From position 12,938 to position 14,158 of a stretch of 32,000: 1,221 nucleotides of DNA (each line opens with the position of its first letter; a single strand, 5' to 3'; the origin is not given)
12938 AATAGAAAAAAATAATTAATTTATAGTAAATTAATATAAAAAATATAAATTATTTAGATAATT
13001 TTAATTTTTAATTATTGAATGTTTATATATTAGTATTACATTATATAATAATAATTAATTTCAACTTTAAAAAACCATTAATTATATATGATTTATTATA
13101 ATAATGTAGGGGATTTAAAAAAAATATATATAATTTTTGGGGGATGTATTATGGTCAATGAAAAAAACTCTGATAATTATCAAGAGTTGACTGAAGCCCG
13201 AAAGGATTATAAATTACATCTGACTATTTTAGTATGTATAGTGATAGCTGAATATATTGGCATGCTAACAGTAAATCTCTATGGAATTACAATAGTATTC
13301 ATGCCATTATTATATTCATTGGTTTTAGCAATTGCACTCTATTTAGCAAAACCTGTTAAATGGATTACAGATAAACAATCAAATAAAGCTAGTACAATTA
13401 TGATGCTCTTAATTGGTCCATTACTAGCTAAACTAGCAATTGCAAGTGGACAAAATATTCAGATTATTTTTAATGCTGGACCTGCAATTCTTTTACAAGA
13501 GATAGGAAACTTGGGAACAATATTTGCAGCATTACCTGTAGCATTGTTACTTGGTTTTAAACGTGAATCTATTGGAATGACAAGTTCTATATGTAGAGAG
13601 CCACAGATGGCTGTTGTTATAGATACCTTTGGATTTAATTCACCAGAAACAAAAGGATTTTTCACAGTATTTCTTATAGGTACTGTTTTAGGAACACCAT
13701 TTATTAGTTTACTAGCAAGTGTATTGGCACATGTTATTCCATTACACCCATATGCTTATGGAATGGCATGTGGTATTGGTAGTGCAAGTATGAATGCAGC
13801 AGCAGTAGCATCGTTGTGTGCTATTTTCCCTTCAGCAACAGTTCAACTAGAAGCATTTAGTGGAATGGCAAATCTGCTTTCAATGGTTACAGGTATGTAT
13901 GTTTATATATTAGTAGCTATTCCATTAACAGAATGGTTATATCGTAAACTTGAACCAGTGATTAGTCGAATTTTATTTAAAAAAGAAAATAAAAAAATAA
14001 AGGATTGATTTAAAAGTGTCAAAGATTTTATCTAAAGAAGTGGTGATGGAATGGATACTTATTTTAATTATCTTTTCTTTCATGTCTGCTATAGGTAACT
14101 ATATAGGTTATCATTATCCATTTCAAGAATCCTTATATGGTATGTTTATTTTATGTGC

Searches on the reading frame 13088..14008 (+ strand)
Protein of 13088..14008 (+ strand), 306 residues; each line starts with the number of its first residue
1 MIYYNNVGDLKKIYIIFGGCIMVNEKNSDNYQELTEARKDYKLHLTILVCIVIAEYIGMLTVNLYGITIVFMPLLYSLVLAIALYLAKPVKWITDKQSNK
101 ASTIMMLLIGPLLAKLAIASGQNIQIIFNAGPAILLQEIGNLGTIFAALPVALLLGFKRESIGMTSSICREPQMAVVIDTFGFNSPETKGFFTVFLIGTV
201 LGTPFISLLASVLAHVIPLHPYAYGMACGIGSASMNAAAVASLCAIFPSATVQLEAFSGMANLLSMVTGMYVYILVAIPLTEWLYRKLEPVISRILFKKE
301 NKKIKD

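Call 3: search_protein_families(library=pfam, proteins=[window:13088-14008:+], max_evalue=0.01)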
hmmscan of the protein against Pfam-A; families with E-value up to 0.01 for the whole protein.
window:13088-14008:+ (306 aa): 1 family
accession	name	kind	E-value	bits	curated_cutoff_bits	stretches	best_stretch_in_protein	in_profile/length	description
PF11299.13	DUF3100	-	2.2e-88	296.1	27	1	52-286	1-234/235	Protein of unknown function (DUF3100)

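Call 4: search_protein_families(library=ncbifam, proteins=[window:13088-14008:+], max_evalue=0.01)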
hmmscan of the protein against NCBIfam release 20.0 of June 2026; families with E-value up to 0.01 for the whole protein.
window:13088-14008:+ (306 aa): 0 families
